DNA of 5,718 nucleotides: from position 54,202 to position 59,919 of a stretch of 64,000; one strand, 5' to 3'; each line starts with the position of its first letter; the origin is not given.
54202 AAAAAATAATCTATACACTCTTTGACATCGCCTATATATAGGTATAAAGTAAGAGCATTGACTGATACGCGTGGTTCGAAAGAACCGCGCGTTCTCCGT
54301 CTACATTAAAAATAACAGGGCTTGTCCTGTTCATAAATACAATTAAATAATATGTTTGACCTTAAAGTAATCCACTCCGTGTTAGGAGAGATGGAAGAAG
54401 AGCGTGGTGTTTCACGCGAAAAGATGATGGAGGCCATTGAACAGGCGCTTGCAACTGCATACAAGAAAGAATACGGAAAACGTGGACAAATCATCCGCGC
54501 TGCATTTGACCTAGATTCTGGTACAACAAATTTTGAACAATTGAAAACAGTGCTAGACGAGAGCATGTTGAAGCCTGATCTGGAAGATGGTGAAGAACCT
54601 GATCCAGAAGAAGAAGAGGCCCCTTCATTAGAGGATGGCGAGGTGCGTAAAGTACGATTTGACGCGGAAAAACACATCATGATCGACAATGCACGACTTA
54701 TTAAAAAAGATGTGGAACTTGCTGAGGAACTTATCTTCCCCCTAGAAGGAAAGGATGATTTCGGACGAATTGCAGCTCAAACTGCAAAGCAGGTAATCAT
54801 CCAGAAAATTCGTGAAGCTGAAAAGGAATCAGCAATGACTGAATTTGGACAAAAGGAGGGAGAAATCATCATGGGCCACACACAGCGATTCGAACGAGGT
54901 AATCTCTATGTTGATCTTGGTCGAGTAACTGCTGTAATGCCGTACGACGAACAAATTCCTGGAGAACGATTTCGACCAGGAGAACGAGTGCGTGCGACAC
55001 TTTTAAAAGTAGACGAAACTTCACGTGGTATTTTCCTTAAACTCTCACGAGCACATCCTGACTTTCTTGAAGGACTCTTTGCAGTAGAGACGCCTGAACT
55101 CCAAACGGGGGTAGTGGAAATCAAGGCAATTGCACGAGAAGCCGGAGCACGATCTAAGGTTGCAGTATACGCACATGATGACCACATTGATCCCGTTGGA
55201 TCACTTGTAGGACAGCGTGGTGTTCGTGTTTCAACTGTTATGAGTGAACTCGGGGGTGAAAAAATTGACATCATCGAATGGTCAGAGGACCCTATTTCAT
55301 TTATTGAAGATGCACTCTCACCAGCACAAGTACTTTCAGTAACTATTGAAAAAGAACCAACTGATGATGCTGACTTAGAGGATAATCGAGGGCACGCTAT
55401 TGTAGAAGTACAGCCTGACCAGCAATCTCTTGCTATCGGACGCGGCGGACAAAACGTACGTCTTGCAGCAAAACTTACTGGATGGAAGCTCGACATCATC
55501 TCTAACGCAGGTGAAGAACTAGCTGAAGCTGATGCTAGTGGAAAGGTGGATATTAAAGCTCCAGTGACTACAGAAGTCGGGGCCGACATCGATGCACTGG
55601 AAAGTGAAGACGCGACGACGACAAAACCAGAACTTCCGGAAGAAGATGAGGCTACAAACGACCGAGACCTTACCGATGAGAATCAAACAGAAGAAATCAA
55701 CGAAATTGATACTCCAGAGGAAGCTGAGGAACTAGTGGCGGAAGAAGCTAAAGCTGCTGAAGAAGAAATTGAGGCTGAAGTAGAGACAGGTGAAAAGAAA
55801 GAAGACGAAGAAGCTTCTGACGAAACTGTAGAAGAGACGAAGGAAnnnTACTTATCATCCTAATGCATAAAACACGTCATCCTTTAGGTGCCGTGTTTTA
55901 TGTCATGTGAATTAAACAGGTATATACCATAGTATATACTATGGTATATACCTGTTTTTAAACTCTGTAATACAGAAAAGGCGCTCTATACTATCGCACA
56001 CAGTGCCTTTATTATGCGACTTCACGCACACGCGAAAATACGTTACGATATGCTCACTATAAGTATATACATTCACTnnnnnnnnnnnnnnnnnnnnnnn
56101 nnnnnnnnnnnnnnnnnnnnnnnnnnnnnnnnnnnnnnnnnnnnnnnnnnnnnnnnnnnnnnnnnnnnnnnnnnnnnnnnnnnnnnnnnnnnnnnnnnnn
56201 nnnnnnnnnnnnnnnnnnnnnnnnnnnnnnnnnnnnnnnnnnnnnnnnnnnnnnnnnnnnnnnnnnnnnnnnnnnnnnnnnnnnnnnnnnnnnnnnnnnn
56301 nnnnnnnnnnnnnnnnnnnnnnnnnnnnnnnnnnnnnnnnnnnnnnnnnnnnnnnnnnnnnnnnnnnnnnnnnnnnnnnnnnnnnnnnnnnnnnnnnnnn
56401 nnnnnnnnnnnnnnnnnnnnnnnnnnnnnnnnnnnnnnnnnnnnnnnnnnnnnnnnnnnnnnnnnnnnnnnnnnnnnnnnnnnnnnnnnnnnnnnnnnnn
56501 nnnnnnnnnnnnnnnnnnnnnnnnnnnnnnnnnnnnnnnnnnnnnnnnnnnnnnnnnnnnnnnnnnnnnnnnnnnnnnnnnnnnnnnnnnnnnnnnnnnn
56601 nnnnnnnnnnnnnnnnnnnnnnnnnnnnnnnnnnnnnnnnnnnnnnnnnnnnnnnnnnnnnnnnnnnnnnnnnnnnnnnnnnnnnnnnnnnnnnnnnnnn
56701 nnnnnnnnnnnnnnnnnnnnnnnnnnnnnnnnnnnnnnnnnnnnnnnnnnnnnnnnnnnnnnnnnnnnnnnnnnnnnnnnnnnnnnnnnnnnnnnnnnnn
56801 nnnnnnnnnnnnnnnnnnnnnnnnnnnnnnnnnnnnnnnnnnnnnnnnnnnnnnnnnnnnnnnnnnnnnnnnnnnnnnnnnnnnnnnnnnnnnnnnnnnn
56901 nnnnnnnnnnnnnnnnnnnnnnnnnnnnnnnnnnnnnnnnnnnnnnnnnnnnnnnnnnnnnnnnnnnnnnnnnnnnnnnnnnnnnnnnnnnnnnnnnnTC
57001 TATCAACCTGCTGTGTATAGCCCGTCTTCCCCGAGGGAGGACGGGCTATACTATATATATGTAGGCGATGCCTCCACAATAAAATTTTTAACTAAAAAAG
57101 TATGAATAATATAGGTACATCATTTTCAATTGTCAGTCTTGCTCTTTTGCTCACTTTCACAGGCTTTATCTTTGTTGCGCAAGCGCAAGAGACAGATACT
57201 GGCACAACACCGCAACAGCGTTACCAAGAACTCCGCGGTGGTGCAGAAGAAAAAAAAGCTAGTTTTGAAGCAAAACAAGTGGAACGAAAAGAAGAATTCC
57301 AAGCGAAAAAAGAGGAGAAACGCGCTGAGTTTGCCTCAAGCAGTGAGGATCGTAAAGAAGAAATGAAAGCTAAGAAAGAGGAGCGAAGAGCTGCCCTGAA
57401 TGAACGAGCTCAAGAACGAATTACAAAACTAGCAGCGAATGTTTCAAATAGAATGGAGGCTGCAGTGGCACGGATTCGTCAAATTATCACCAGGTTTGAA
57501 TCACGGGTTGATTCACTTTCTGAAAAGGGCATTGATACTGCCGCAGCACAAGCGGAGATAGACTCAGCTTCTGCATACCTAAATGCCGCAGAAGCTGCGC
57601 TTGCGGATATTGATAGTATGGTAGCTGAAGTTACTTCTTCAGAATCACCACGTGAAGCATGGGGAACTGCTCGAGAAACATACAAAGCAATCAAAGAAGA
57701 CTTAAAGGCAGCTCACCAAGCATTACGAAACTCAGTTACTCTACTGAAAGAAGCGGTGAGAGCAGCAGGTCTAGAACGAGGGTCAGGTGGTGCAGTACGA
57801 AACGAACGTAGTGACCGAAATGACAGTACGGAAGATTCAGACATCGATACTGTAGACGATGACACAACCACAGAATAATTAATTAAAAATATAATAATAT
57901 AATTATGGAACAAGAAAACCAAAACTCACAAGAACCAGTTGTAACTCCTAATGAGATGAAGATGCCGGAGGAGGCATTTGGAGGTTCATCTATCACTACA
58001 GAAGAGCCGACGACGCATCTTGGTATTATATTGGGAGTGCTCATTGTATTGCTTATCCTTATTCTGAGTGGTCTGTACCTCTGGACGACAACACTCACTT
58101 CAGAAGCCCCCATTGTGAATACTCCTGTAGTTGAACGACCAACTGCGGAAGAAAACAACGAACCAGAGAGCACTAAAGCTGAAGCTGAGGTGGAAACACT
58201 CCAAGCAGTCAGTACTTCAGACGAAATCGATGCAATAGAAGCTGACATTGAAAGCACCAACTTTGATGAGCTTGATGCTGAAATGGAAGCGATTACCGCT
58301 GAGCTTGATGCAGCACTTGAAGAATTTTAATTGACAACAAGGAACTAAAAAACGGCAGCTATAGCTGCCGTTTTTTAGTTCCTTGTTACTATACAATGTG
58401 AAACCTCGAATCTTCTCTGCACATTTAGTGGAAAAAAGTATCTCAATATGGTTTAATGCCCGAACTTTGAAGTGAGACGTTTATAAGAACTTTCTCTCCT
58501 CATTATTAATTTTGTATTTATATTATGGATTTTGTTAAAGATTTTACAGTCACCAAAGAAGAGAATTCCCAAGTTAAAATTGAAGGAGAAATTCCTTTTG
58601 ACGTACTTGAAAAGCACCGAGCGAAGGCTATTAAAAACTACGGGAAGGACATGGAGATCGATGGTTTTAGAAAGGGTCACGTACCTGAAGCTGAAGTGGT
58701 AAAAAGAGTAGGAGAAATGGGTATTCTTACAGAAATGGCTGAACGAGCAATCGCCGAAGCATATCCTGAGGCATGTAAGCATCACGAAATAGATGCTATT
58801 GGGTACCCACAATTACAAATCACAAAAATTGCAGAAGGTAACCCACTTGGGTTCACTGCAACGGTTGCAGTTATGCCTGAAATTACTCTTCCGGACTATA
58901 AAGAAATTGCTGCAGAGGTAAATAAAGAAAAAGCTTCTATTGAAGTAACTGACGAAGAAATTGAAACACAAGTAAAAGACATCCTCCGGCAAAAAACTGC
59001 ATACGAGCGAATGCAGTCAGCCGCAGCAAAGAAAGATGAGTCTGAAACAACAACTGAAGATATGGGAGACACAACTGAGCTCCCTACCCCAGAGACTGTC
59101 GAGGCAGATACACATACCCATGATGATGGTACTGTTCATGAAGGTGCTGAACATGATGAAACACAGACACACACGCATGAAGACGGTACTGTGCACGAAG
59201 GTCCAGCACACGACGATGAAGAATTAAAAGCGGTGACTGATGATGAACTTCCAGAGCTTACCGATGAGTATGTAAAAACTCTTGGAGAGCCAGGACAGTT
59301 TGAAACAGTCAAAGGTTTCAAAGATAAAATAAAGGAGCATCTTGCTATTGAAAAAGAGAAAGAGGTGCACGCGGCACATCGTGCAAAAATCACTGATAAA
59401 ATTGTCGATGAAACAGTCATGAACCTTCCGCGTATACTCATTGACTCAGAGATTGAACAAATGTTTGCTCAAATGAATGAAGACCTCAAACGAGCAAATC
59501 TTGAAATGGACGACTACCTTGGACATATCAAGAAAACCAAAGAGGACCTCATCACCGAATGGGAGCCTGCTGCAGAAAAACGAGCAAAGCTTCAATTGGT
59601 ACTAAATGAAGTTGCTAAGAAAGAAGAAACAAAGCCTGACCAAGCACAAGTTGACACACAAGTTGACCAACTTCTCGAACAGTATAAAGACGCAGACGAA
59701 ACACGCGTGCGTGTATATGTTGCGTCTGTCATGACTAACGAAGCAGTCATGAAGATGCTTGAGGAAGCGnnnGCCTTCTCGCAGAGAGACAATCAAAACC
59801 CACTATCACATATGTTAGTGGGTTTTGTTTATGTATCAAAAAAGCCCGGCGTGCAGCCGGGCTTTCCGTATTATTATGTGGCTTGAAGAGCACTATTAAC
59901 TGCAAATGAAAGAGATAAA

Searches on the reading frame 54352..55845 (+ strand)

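Call 84: search_protein_families(library=pfam, proteins=[window:54352-55845:+], max_evalue=0.00001)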
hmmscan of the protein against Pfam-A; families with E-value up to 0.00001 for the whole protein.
window:54352-55845:+ (498 aa): 3 families
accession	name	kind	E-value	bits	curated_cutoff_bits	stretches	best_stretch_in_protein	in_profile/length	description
PF13184.12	KH_5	-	1.9e-28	98.9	27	1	264-332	1-69/69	NusA-like KH domain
PF08529.16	NusA_N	-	1.2e-26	93.7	23.8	1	9-159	4-119/119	NusA N-terminal domain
PF00575.29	S1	-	3.7e-07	30.9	22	1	168-230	3-72/74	S1 RNA binding domain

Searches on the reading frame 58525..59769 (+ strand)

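Call 84: search_protein_families(library=pfam, proteins=[window:58525-59769:+], max_evalue=0.00001)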
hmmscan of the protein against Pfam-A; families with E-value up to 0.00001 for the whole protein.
window:58525-59769:+ (415 aa): 2 families
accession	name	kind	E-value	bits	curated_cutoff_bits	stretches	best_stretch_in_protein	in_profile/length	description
PF05697.18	Trigger_N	-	1.3e-34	120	22.2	1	7-152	3-143/144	Bacterial trigger factor protein (TF)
PF05698.19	Trigger_C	-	2.2e-21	77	22.7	1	261-393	1-134/162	Bacterial trigger factor protein (TF) C-terminus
